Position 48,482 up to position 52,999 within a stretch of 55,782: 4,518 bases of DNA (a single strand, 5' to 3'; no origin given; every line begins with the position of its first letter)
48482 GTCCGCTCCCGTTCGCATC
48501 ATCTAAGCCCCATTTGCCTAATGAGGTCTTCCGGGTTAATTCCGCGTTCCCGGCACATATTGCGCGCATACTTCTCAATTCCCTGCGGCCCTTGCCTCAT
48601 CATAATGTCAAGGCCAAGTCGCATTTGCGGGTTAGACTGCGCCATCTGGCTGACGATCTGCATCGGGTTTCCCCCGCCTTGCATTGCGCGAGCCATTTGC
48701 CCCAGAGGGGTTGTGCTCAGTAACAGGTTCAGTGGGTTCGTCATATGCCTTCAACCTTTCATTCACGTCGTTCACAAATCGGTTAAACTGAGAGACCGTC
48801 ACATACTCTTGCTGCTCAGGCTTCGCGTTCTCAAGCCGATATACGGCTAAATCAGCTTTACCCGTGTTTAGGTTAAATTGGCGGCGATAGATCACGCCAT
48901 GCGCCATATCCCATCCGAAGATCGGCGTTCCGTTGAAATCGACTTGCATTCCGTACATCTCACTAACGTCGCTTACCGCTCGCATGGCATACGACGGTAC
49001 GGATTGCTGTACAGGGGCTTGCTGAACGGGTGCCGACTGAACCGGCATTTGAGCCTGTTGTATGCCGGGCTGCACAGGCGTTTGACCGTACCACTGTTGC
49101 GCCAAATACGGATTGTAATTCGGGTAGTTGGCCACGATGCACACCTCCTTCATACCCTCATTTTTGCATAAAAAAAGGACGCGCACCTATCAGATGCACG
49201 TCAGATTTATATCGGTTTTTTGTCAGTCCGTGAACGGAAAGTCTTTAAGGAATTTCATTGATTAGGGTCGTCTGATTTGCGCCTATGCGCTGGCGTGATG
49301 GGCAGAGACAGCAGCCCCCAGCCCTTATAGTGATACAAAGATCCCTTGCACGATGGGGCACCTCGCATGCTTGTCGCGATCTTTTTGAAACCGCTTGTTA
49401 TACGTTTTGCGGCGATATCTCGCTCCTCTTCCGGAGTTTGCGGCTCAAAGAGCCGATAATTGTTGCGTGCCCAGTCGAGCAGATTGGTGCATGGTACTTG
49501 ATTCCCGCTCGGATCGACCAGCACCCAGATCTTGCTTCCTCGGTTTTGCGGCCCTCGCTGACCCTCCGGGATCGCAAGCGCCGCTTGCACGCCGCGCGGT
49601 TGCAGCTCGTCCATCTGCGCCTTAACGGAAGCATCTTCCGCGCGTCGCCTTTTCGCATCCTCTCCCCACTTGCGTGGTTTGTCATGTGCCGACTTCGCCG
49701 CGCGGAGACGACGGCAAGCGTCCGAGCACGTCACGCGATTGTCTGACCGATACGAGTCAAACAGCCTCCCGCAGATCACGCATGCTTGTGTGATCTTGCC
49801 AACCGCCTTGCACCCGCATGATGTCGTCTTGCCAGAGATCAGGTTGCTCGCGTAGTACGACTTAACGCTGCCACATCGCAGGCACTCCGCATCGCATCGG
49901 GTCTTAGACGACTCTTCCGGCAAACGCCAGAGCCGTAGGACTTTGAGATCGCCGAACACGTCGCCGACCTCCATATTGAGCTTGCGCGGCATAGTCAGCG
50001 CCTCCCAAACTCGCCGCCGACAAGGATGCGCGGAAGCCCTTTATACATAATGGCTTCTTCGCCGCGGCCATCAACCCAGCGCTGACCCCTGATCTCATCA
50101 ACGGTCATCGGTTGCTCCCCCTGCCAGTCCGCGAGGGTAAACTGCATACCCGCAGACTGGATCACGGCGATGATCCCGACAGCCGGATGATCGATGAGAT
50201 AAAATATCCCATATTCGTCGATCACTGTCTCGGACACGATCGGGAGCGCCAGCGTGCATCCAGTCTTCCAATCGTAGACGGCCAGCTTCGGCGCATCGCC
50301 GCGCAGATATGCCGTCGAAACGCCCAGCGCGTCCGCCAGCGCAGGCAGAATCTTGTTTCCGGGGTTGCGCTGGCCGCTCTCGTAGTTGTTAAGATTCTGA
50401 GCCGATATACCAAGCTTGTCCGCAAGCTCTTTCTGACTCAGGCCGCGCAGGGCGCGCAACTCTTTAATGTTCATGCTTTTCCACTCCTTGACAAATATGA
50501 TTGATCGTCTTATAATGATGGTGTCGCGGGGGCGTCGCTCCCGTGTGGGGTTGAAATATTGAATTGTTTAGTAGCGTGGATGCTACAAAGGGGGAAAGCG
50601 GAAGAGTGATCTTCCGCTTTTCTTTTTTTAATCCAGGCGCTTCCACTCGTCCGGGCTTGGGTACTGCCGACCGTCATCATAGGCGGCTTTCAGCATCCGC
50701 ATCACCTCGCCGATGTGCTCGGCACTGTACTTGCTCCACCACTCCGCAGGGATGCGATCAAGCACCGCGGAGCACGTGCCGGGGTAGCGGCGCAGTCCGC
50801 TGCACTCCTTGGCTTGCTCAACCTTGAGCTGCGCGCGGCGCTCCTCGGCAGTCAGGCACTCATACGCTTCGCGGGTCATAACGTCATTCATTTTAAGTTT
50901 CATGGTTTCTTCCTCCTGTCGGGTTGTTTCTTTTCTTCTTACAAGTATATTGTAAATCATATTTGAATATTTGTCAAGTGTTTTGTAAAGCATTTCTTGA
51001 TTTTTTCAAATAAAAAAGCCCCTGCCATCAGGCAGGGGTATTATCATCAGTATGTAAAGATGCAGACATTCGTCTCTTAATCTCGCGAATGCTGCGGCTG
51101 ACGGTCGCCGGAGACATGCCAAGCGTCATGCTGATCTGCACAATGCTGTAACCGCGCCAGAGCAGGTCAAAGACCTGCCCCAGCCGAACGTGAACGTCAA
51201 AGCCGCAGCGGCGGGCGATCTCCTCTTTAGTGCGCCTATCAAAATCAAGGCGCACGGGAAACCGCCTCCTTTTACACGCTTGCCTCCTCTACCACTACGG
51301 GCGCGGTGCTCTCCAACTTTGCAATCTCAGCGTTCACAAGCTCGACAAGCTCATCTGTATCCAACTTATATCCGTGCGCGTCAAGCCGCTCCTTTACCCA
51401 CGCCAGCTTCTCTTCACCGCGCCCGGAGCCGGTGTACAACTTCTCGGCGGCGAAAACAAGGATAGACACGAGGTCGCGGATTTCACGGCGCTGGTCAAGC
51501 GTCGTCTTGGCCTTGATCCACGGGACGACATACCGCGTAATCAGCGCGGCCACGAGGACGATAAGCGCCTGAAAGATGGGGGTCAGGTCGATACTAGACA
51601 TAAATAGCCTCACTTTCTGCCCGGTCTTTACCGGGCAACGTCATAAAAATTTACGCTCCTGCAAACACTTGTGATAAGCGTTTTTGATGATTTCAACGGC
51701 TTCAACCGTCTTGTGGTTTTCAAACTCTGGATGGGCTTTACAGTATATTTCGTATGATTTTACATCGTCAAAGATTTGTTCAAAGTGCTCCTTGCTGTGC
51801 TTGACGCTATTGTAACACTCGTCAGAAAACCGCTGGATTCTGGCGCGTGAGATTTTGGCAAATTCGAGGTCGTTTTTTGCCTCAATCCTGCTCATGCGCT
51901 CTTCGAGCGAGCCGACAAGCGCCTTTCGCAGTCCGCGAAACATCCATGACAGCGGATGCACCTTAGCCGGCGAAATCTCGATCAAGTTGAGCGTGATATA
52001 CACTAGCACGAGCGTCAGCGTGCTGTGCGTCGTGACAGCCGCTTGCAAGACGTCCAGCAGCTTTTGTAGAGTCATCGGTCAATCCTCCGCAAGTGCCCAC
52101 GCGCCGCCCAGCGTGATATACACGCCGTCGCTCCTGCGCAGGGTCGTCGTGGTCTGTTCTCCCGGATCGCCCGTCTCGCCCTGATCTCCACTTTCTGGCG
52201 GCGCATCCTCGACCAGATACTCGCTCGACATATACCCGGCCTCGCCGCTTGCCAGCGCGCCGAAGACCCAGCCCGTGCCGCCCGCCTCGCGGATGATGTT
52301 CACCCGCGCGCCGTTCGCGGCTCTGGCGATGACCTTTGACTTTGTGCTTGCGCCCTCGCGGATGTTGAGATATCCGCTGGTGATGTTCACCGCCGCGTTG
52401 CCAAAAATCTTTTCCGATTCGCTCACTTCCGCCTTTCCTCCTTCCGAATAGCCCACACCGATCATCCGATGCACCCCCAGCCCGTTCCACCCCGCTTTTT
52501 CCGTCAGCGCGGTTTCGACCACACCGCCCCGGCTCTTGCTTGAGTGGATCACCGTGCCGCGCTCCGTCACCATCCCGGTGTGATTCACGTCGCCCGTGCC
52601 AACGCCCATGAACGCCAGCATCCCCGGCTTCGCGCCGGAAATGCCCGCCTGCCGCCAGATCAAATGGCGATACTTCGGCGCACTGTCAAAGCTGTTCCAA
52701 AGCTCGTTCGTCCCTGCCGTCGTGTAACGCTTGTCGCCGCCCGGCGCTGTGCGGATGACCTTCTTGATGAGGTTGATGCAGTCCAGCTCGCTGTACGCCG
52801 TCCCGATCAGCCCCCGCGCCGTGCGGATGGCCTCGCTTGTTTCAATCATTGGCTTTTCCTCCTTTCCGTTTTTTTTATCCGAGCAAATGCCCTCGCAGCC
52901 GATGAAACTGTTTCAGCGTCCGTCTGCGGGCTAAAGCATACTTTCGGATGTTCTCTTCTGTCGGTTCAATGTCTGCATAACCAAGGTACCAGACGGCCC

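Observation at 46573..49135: Five-gene cassette of low-complexity, Cys-capped proteins between the accessory regulators and int: candidate undescribed system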

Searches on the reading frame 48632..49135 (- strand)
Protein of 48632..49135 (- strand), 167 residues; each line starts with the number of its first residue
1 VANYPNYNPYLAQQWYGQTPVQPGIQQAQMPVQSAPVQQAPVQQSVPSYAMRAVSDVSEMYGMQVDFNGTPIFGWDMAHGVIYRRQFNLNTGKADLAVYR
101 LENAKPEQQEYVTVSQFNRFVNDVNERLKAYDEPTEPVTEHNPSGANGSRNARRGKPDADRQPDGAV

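Call 5: search_protein_families(library=pfam, proteins=[window:48632-49135:-], max_evalue=1)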
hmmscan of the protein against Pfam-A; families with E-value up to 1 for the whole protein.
window:48632-49135:- (167 aa): 5 families
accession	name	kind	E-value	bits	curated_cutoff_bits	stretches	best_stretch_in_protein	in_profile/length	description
PF01519.22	DUF16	-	0.0032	18.4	40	1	105-133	12-41/104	Protein of unknown function DUF16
PF10256.14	Erf4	-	0.084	13.3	29.3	1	105-134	21-51/116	Golgin subfamily A member 7/ERF4 family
PF03382.20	DUF285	-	0.087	13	25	1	42-119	13-90/120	Mycoplasma protein of unknown function, DUF285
PF04690.20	YABBY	-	0.12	13.2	28.6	1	98-132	10-43/69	YABBY protein, C-terminal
PF04673.18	Cyclase_polyket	-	0.16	12.6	24.4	1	80-146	34-95/104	Polyketide synthesis cyclase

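Call 6: search_protein_families(library=phrogs, proteins=[window:48632-49135:-], max_evalue=1)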
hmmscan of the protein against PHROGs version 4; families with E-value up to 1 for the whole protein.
window:48632-49135:- (167 aa): 1 family
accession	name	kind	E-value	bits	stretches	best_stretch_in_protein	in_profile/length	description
phrog_15061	-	unknown function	0.091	14.5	1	18-46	71-101/152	-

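Call 7: search_protein_families(library=ncbifam, proteins=[window:48632-49135:-], max_evalue=1)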
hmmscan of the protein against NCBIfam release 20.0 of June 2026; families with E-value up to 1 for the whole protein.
window:48632-49135:- (167 aa): 0 families

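Call 48: search_solved_structures(query=A7, max_evalue=10)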
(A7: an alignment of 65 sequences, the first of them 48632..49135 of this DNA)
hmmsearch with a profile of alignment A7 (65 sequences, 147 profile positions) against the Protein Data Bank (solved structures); distinct sequences matched with E-value up to 10: 14.
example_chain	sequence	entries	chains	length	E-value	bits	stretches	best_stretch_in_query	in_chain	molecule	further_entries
9rgx_A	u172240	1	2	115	0.54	13.5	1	62-129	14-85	sc-apCC3-ACW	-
2rld_A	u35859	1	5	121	0.6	13.4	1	61-133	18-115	Uncharacterized protein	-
7y5e_QL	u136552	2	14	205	0.69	13.2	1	73-137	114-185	PsbQ'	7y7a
6h9l_A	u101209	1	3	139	1.5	12.1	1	104-135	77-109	Uncharacterized protein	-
1hwt_C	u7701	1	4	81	1.9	11.8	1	83-132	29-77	PROTEIN (HEME ACTIVATOR PROTEIN)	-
2hap_C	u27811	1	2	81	1.9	11.8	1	83-132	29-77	PROTEIN (HEME ACTIVATOR PROTEIN)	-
6j7v_A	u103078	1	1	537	2.1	11.6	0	93-133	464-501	VP5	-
9rgw_A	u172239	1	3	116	3.1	11.1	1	62-133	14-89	sc-apCC3-CW2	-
6qgl_A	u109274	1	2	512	3.1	11.1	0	93-133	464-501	VP5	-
2hdo_A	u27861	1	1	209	3.2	11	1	40-76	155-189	Phosphoglycolate phosphatase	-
6ywe_7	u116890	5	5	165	3.4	11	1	18-56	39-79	mL49 | Uncharacterized protein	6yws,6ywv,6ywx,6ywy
8bcs_A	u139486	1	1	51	3.5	10.9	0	111-134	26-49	CC-HP1.0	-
9had_C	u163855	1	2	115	5.3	10.3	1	97-138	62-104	DerF21_binder10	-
2mi7_A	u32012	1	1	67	9.7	9.5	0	113-144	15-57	de novo protein a3Y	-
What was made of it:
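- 48632..49135 (-): P1, 167 aa. It has a Tyr/Pro/Gln-rich N-terminal low-complexity region, a beta-rich domain of about 55 aa, and a C-terminal helix with a charged tail. No Pfam, PHROG or PDB match (calls 5, 6, 48).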

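Call 73: search_protein_families(library=padloc, proteins=[window:48632-49135:-], max_evalue=0.1)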
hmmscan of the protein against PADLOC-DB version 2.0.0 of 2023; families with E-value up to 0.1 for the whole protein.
window:48632-49135:- (167 aa): 0 families

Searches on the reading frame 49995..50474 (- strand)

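Call 27: search_protein_families(library=phrogs, proteins=[window:49995-50474:-], max_evalue=0.001)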
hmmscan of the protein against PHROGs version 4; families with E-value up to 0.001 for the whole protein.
window:49995-50474:- (159 aa): 20 families
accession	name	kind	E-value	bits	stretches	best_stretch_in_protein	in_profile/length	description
phrog_8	-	transcription regulation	8.3e-20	72.5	1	2-58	80-136/346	transcriptional regulator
phrog_4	-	transcription regulation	3.7e-13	50.2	1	2-81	140-205/400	transcriptional repressor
phrog_2439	-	transcription regulation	3.2e-12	47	1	2-61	11-70/367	transcriptional regulator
phrog_3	-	transcription regulation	1.2e-11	46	1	2-54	92-142/430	transcriptional repressor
phrog_5823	-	transcription regulation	5.9e-11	43.1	1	2-63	10-72/404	transcriptional regulator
phrog_2967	-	transcription regulation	1.7e-10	41.8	1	2-61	14-73/225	transcriptional regulator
phrog_7241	-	transcription regulation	1.2e-09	39.2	1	4-57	67-120/122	transcriptional regulator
phrog_2104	-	unknown function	4.7e-09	37.4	1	2-42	43-83/103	-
phrog_1373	-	transcription regulation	6.4e-09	37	1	3-54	68-119/166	transcriptional regulator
phrog_2328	-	transcription regulation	6.9e-08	33.3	1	7-55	24-72/128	transcriptional repressor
phrog_4836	-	transcription regulation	3.8e-07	30.9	1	2-63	79-140/194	CII-like regulator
phrog_3037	-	transcription regulation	6.8e-06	27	1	4-55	20-72/189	transcriptional repressor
phrog_36540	-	unknown function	5.6e-05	23.8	1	9-61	10-62/196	-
phrog_638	-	transcription regulation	7.4e-05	23.6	1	13-53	19-59/145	transcriptional regulator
phrog_1124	-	transcription regulation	9.1e-05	23.1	1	4-49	14-58/177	transcriptional regulator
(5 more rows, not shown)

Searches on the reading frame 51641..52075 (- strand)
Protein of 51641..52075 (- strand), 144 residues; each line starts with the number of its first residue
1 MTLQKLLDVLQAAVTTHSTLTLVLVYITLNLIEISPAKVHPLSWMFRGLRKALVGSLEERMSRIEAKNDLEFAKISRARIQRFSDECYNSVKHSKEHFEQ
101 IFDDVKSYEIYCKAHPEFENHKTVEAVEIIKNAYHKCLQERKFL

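Call 27: search_protein_families(library=phrogs, proteins=[window:51641-52075:-], max_evalue=0.001)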
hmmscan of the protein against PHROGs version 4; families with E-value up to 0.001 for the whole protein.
window:51641-52075:- (144 aa): 1 family
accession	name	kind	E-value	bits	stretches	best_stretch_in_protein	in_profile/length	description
phrog_37604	-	unknown function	2.1e-25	90.4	1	25-144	42-168/168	-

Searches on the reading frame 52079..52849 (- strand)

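Call 27: search_protein_families(library=phrogs, proteins=[window:52079-52849:-], max_evalue=0.001)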
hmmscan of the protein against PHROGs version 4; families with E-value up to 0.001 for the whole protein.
window:52079-52849:- (256 aa): 2 families
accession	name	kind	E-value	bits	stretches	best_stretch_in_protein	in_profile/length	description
phrog_329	-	tail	5e-09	35.9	1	6-170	537-688/949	minor tail protein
phrog_1794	-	lysis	2.7e-06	28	1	139-212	256-327/336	amidase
